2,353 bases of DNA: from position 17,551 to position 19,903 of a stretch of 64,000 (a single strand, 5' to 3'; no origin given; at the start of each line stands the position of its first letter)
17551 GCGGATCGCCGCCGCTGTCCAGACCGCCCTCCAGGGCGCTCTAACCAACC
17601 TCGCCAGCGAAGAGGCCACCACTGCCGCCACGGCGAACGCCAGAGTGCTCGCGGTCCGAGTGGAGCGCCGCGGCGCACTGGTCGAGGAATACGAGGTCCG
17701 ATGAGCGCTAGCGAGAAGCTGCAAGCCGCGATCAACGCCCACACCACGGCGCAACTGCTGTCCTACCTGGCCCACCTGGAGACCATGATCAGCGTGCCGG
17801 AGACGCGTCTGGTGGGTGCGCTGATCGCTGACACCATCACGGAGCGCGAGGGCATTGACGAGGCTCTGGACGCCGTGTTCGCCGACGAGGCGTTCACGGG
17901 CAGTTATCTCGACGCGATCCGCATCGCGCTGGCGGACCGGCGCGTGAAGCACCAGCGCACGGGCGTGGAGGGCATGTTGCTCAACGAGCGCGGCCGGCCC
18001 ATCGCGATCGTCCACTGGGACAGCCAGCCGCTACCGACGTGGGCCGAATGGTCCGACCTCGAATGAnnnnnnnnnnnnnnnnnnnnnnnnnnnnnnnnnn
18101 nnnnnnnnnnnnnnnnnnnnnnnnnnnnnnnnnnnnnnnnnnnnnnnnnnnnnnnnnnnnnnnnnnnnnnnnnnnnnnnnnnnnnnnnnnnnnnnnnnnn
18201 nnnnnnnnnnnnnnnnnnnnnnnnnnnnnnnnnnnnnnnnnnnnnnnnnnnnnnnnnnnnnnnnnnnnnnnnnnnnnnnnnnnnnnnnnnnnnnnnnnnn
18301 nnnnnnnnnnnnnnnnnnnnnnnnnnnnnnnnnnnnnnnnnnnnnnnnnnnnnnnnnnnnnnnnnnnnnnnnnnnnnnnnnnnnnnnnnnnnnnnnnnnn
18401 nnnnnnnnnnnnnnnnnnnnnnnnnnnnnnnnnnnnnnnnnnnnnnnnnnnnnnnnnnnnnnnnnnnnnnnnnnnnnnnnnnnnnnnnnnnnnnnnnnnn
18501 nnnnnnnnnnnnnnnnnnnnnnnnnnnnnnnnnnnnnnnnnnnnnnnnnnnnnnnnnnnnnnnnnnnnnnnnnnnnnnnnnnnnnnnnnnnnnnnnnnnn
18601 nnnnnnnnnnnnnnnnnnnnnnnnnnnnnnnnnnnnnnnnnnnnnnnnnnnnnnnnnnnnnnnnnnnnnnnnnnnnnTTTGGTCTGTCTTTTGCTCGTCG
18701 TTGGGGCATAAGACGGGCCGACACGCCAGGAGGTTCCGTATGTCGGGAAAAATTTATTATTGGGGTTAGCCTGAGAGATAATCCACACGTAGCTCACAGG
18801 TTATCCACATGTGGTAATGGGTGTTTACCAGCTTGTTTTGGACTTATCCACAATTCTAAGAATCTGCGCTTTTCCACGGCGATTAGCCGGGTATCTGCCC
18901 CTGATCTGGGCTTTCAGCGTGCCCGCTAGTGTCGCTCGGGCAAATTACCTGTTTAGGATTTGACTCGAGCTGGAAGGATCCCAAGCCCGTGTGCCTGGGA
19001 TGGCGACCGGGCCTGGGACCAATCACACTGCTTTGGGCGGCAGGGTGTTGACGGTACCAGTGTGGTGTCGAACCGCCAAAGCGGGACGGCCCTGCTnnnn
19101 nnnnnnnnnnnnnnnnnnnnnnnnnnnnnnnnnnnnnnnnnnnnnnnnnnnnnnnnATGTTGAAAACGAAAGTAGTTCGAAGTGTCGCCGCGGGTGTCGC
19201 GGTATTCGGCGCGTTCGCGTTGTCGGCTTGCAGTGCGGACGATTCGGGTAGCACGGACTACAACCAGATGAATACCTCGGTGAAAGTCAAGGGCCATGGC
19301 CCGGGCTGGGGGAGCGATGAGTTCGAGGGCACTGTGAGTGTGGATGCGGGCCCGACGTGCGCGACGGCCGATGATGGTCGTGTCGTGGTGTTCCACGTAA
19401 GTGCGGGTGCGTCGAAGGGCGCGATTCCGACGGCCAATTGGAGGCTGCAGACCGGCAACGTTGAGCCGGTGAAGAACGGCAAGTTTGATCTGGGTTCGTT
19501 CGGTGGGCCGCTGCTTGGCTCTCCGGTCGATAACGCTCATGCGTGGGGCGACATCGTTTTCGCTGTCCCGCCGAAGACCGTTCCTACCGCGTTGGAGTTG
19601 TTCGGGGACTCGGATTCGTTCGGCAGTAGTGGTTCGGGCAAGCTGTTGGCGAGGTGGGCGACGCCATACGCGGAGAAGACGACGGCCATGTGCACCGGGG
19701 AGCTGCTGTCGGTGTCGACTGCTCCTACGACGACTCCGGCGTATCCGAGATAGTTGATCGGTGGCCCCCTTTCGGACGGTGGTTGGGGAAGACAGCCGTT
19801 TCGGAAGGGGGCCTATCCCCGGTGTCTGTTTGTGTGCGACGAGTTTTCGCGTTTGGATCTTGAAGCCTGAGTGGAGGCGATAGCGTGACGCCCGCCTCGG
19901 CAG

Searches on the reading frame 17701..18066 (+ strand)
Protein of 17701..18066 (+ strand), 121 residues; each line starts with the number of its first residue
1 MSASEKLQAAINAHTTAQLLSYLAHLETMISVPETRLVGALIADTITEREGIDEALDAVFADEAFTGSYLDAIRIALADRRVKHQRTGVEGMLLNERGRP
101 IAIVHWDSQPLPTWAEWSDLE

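Call 5: search_protein_families(library=pfam, proteins=[window:17701-18066:+], max_evalue=0.01)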
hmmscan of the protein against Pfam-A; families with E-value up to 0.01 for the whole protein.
window:17701-18066:+ (121 aa): 0 families

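Call 30: search_protein_families(library=phrogs, proteins=[window:17701-18066:+], max_evalue=0.001)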
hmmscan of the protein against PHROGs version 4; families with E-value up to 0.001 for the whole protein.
window:17701-18066:+ (121 aa): 3 families
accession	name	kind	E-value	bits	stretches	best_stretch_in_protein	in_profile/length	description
phrog_28577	-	unknown function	3.4e-71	238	1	1-120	1-120/125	-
phrog_19791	-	unknown function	2.3e-19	70.7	1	3-82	61-140/144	-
phrog_20958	-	unknown function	5.7e-11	43.2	1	81-120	18-57/58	-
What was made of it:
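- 17465..18066 (+): gp36 (17465-17704) and gp37 (17701-18066): two small ORFs of unknown function between res and the recombinase gene. They are co-conserved with both. They match PHROG 34838 and 28577, both of unknown function (call 30).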

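Call 108: search_protein_families(library=pfam, proteins=[window:17701-18066:+], max_evalue=5)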
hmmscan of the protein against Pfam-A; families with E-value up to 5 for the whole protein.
window:17701-18066:+ (121 aa): 1 family
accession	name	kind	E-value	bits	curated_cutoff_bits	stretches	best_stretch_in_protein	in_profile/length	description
PF23476.1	DUF7132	-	0.17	12.5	27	1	32-66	63-97/106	Family of unknown function (DUF7132)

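Call 109: search_solved_structures(query=window:17701-18066:+, max_evalue=1)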
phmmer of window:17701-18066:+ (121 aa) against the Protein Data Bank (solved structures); distinct sequences matched with E-value up to 1: 4.
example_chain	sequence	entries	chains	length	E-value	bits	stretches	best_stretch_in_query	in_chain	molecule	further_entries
6m0v_A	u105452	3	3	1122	0.49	13.9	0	40-72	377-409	CRISPR-associated endonuclease Cas9 1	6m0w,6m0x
6rj9_C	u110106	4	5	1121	0.49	13.9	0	40-72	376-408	CRISPR-associated endonuclease Cas9 1 | Streptococcus Thermophilus 1 Cas9 | Cas 9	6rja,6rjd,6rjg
7vps_A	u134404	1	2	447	0.58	13.7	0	4-43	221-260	Importin subunit alpha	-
7vpt_A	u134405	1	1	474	0.61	13.6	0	4-43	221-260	C. glabrata importin alpha ARM domain - Upc2 NLS fusion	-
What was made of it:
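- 17465..18066 (+): There are no Pfam or PDB hits (calls 5, 108, 109).
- Tried and rejected: gp36/gp37 as a toxin-antitoxin pair, as found beside res in some Tn3-family elements: there is no family or PDB support (calls 108, 109).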

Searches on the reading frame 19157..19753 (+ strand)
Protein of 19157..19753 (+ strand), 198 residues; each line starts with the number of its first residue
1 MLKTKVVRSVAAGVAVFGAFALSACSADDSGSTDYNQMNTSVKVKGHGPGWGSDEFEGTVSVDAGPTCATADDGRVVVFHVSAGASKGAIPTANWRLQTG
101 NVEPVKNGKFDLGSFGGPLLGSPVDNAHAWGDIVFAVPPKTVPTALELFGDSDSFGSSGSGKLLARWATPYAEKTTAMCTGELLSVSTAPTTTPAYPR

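Call 5: search_protein_families(library=pfam, proteins=[window:19157-19753:+], max_evalue=0.01)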
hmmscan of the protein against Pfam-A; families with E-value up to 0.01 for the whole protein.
window:19157-19753:+ (198 aa): 0 families

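Call 29: search_protein_families(library=ncbifam, proteins=[window:19157-19753:+], max_evalue=0.01)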
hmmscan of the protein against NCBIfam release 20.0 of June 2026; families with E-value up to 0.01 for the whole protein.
window:19157-19753:+ (198 aa): 0 families

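Call 30: search_protein_families(library=phrogs, proteins=[window:19157-19753:+], max_evalue=0.001)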
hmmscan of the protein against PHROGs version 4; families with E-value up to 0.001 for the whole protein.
window:19157-19753:+ (198 aa): 0 families

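Call 34: find_encoding_contigs(protein=window:19157-19753:+, flank=6000, max_places=10)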
Protein window:19157-19753:+ (198 aa): 24 contigs read that carry it; 6 places shown.
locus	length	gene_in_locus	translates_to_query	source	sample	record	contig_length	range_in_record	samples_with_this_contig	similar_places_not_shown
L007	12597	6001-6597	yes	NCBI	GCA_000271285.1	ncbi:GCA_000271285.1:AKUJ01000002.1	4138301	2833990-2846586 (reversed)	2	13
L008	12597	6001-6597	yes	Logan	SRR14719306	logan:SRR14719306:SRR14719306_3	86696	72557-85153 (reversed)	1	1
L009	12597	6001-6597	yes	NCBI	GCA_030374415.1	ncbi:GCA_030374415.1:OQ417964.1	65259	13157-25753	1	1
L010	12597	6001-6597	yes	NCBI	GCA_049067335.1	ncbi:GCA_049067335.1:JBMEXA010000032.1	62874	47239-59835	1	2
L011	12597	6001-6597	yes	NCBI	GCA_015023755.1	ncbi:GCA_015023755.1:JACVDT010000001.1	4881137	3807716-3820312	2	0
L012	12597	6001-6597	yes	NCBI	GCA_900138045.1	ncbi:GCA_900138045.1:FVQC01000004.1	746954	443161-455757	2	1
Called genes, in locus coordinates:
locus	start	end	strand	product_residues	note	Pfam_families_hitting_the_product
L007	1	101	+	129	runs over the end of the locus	-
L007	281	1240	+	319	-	-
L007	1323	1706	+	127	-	PF02467:Whib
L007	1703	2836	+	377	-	-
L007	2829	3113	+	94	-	-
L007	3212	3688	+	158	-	-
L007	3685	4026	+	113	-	-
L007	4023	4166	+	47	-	-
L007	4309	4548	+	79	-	-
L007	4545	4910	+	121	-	-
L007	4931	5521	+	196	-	PF00239:Resolvase, PF02796:HTH_7, PF13384:HTH_23 (faint)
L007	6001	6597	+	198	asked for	-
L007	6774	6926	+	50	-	-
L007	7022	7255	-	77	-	-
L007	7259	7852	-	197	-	PF09954:DUF2188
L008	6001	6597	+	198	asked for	-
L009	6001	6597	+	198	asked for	-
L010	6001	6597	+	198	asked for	-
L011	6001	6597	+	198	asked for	-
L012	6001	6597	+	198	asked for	-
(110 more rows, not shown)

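Call 38: find_homologous_proteins(query=window:19157-19753:+, max_evalue=0.001)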
Query window:19157-19753:+ (198 aa): 8 proteins with E <= 0.001 among 1186 candidates.
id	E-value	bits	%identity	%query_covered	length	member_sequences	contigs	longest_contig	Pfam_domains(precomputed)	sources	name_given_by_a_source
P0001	2.9e-116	404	91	100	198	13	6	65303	-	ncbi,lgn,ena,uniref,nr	ncbi:Uncharacterised protein [Mycobacteroides abscessus subsp. bolletii]|uniref:hypothetical protein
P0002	7.0e-103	361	82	99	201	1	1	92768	-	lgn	-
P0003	8.7e-91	321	73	99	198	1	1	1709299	-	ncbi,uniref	ncbi:hypothetical protein [Mycobacterium sp. NPDC050853]|uniref:hypothetical protein n=1 Tax=Mycobac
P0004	3.1e-61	225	59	92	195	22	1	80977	-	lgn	-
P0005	4.7e-55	205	52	93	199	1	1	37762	-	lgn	-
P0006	4.7e-55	205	53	93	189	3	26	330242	-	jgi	jgi:hypothetical protein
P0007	3.5e-54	202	56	82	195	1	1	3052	-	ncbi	-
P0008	2.5e-50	189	51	80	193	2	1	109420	-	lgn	-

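Call 39: find_encoding_contigs(protein=P0001, flank=5000, max_places=4)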
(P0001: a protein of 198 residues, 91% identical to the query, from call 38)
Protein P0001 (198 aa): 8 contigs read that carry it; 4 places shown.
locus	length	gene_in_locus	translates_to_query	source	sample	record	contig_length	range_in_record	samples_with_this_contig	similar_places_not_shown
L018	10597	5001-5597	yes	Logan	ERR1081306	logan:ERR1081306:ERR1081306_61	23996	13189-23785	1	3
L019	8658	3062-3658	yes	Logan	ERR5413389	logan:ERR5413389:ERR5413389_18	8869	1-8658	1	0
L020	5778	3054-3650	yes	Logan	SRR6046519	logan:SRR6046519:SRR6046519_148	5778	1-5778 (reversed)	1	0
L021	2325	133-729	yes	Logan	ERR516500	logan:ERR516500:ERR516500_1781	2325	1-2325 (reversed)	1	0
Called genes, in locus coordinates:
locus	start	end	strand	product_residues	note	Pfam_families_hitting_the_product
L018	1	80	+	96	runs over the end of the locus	-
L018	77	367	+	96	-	PF02467:Whib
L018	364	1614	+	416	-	-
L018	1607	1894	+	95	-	-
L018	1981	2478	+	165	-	-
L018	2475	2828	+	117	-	-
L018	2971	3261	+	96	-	-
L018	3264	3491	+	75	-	-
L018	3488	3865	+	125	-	-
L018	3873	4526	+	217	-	PF00239:Resolvase, PF02796:HTH_7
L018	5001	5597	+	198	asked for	-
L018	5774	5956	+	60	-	-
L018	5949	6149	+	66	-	-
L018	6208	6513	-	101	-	-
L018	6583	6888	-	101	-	-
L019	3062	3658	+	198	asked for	-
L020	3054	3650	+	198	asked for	-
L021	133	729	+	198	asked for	-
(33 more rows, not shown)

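Call 40: find_encoding_contigs(protein=P0002, flank=5000, max_places=3)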
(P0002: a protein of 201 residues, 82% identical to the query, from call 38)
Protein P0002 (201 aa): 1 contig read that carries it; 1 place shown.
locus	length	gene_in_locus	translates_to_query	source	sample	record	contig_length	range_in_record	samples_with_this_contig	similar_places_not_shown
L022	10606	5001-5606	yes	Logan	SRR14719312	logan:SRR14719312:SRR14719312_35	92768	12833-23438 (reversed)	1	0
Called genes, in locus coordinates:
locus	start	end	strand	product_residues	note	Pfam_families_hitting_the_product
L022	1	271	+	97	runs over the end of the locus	PF02467:Whib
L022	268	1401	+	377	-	-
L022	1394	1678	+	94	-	-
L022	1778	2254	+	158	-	-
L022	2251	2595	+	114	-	-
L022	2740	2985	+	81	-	-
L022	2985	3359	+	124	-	-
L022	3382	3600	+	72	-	-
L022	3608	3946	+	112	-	-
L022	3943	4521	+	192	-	PF00239:Resolvase, PF02796:HTH_7, PF13384:HTH_23 (faint)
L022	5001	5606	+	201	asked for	-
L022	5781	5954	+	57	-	-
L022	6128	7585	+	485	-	-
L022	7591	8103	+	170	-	-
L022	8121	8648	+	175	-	-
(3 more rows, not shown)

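Call 41: find_encoding_contigs(protein=P0003, flank=5000, max_places=3)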
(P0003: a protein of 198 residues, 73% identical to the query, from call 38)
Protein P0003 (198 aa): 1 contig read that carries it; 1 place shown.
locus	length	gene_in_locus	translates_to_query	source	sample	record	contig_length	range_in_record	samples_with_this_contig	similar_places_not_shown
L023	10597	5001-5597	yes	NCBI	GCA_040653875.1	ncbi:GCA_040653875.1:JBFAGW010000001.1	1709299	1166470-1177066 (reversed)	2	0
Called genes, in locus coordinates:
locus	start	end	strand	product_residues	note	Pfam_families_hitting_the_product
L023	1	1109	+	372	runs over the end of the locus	-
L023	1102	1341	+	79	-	-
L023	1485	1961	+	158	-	-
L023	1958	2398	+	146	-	-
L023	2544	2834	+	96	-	-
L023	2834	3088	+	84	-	-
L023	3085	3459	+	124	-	-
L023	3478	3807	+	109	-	-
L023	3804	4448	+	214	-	PF00239:Resolvase, PF02796:HTH_7, PF13384:HTH_23 (faint)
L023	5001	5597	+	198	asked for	-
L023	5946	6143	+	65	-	-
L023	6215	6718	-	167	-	-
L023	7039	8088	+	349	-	-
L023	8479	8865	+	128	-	-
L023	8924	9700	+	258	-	PF13384:HTH_23 (faint), PF13518:HTH_28 (faint), PF13551:HTH_29 (faint)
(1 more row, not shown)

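Call 42: find_encoding_contigs(protein=P0004, flank=5000, max_places=3)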
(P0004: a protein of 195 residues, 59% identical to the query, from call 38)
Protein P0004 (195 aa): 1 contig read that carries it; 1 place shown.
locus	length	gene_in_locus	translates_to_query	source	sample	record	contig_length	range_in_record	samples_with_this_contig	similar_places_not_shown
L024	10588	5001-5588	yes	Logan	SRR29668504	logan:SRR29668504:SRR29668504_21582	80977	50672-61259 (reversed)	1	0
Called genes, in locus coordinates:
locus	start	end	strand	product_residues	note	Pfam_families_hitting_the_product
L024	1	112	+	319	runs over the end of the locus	-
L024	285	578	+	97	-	PF02467:Whib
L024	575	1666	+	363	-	-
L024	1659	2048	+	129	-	-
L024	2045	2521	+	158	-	-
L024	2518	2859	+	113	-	-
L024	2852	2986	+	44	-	-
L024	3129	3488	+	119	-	-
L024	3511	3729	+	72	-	-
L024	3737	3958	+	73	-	-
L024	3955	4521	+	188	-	PF00239:Resolvase, PF02796:HTH_7, PF13384:HTH_23 (weak)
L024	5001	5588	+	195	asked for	-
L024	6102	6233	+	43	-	-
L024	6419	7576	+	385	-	-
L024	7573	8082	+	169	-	-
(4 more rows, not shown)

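Call 45: find_encoding_contigs(protein=P0005, flank=5000, max_places=2)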
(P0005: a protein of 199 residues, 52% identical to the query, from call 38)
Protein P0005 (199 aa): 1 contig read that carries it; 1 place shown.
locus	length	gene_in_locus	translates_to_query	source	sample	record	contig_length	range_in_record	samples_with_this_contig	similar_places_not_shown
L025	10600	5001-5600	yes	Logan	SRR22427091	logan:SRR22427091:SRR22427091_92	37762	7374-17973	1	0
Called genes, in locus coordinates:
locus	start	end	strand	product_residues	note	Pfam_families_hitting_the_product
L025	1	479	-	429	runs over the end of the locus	PF26205:SH3_actinomycetes, PF03448:MgtE_N, PF00571:CBS (weak)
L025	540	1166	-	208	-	PF00440:TetR_N, PF16859:TetR_C_11 (weak), PF16925:TetR_C_13 (weak)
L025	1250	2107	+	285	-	PF00106:adh_short, PF08659:KR (weak), PF13561:adh_short_C2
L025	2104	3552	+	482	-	PF00743:FMO-like, PF01134:GIDA (faint), PF01266:DAO (faint), PF01593:Amino_oxidase (faint), PF07992:Pyr_redox_2, PF13450:NAD_binding_8, PF13454:NAD_binding_9 (faint), PF13738:Pyr_redox_3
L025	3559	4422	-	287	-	PF00248:Aldo_ket_red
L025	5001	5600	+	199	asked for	-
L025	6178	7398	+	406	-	PF13205:Big_5 (faint), PF17964:Big_10, PF03734:YkuD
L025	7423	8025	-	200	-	PF03596:Cad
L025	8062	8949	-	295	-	-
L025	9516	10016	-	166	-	-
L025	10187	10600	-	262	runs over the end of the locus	-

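Call 46: find_encoding_contigs(protein=P0006, flank=5000, max_places=4)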
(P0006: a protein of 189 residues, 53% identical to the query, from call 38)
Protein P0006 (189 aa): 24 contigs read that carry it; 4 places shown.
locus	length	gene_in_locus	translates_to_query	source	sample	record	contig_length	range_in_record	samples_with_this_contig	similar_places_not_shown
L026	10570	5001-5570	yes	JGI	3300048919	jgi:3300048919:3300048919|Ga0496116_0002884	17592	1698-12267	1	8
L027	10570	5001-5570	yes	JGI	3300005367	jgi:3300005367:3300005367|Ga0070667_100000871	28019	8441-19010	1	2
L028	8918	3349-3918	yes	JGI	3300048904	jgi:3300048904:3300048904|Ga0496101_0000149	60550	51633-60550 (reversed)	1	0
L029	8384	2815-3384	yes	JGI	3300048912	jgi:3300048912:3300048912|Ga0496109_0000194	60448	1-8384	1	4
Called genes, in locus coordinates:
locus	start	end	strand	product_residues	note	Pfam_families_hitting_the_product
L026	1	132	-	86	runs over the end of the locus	-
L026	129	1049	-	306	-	-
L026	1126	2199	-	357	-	-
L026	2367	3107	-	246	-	PF09203:MspA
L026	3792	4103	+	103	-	-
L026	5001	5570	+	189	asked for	-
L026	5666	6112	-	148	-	PF05481:Myco_19_kDa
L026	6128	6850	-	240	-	-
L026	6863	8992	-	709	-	PF15648:Tox-REase-5 (weak)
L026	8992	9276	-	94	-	-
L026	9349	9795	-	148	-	-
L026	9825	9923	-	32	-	-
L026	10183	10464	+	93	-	-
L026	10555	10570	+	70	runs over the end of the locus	-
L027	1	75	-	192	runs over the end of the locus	-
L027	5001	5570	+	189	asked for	-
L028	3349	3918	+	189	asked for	-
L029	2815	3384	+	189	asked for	-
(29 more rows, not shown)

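Call 47: find_encoding_contigs(protein=P0008, flank=5000, max_places=2)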
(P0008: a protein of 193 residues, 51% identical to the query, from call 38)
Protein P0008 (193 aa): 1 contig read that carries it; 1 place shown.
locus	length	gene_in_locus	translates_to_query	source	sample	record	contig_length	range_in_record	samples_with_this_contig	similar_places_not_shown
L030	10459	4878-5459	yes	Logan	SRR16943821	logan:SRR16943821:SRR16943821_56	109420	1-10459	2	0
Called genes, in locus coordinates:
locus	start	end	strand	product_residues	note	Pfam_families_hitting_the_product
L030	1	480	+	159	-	?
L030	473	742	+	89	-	-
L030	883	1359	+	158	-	-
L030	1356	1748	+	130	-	-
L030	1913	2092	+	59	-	-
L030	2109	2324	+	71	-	-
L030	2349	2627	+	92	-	-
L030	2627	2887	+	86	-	-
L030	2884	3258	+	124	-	-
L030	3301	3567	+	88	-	-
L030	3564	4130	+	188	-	PF00239:Resolvase, PF02796:HTH_7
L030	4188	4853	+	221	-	-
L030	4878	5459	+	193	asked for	-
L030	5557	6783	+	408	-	PF02195:ParB_N, PF01555:N6_N4_Mtase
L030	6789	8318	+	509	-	PF03237:Terminase_6N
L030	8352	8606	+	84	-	PF24198:DUF7423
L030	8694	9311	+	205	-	-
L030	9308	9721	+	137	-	PF07098:DUF1360 (weak)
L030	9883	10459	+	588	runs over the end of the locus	-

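Call 58: find_related_loci(query=A4, collection=genome_contigs, flank=3000)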
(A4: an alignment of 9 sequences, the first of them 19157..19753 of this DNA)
Query A4 (198 aa) in genome_contigs; peptide patterns used: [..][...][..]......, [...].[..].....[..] (x = any residue, [..] = any of these).
78 stretches matched a pattern, but none encodes a relative of the query by tblastn (E <= 1e-3).

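Call 94: predict_structure(alignment_id=A4)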
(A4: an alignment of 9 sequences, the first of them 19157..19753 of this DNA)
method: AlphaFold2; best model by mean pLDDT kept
length: 198 residues; sequences in the alignment: 9
mean_pLDDT: 63.9   pTM: 0.64
mean pLDDT of the five models: 63.9, 58.4, 58.0, 57.8, 56.2
residues with pLDDT >= 90: 5; 70-90: 92; 50-70: 41; < 50: 60
segments of 3 or more residues with pLDDT < 50: 1-29, 50-52, 102-107, 109-115, 156-158, 189-198
pLDDT, mean of each block of 10 residues (from residue 1): 32 29 37 77 77 73 87 84 83 78 43 55 66 81 82 51 82 67 56 33
secondary structure, 60 per line:
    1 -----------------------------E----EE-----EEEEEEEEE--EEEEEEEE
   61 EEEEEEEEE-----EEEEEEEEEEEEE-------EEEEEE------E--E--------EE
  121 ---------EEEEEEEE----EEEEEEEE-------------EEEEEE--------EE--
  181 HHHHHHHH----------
elements in order: E42-50 E53-69 E75-87 E95-100 E130-137 E142-149 E163-168 H181-188

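Call 98: fold_search(model_id=the predicted structure, library=pdb)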
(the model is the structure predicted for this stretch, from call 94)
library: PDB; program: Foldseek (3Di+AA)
matches with E <= 10: 1049; with E <= 0.001: 0
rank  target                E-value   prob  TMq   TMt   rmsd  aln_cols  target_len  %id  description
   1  6hjx_F                4.7e-02  0.82  0.30  0.42  10.0       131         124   13  X-ray structure of a pentameric ligand gated ion channel from Erwinia chrysanthemi (ELIC) 7'C pore mutant (L238C) in c (released 2019-10-09)
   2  9e8c_C                5.5e-02  0.44  0.26  0.12  11.8       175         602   12  Integrin aIIbb3 dimer conformation from human platelet membrane crude preparation (released 2025-10-15)
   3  9ffv_F                6.8e-02  0.54  0.25  0.35  10.1       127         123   12  Cryo-EM structure of the alpha1beta3gamma2 GABA(A) receptor in complex with Nb38 in the long-lived symmetric resting s (released 2025-06-04)
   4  6oq5_F                7.2e-02  0.60  0.25  0.38   9.6       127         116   12  Structure of the full-length Clostridium difficile toxin B in complex with 3 VHHs (released 2019-07-10)
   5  7whz_B                7.2e-02  0.57  0.26  0.36  10.4       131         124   14  SARS-CoV-2 spike protein in complex with three human neutralizing antibodies (released 2022-06-22)
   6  7unz_A                7.2e-02  0.51  0.25  0.35   9.8       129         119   11  Crystal structure of H2 nanobody in complex with PfCSS (released 2022-11-23)
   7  4lba_A                7.2e-02  0.47  0.23  0.34   9.5       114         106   12  Crystal structure of a conjugative transposon lipoprotein (BACEGG_03088) from Bacteroides eggerthii DSM 20697 at 1.70  (released 2013-08-07)
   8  7unz_C                7.2e-02  0.47  0.25  0.35   9.8       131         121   11  Crystal structure of H2 nanobody in complex with PfCSS (released 2022-11-23)
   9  6y1r_A                7.6e-02  0.75  0.30  0.39   7.8       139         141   12  Nb22-LBT (released 2021-02-24)
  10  8f9l_A                7.6e-02  0.25  0.20  0.24  10.0       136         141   12  Intramolecular ester bond-containing repeat domain from Gemella massiliensis adhesin (released 2024-06-19)
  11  7kde_H                8.4e-02  0.60  0.28  0.38   9.8       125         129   10  BG505 SOSIP.664 in complex with the V3-targeting rhesus macaque antibody 1485 and human gp120-gp41 interface antibody  (released 2020-10-28)
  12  7zmm_F                8.4e-02  0.54  0.26  0.37  11.1       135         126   12  Crystal structure of human RECQL5 helicase APO form in complex with engineered nanobody (Gluebody) G2-001 (released 2022-06-22)
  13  4lba_B                8.4e-02  0.44  0.23  0.34   9.4       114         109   12  Crystal structure of a conjugative transposon lipoprotein (BACEGG_03088) from Bacteroides eggerthii DSM 20697 at 1.70  (released 2013-08-07)
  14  7wwo_A                8.4e-02  0.35  0.23  0.27  15.5       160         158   11  Dimer form of hypothetical protein TTHA1873 from Thermus thermophilus (released 2022-03-09)
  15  2l7q_MODEL_1_A        8.9e-02  0.44  0.24  0.33  10.1       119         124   13  Solution NMR structure of conjugate transposon protein BVU_1572(27-141) from Bacteroides Vulgatus, Northeast S (released 2010-12-29)
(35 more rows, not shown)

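Call 108: search_protein_families(library=pfam, proteins=[window:19157-19753:+], max_evalue=5)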
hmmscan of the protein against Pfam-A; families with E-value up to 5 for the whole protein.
window:19157-19753:+ (198 aa): 0 families
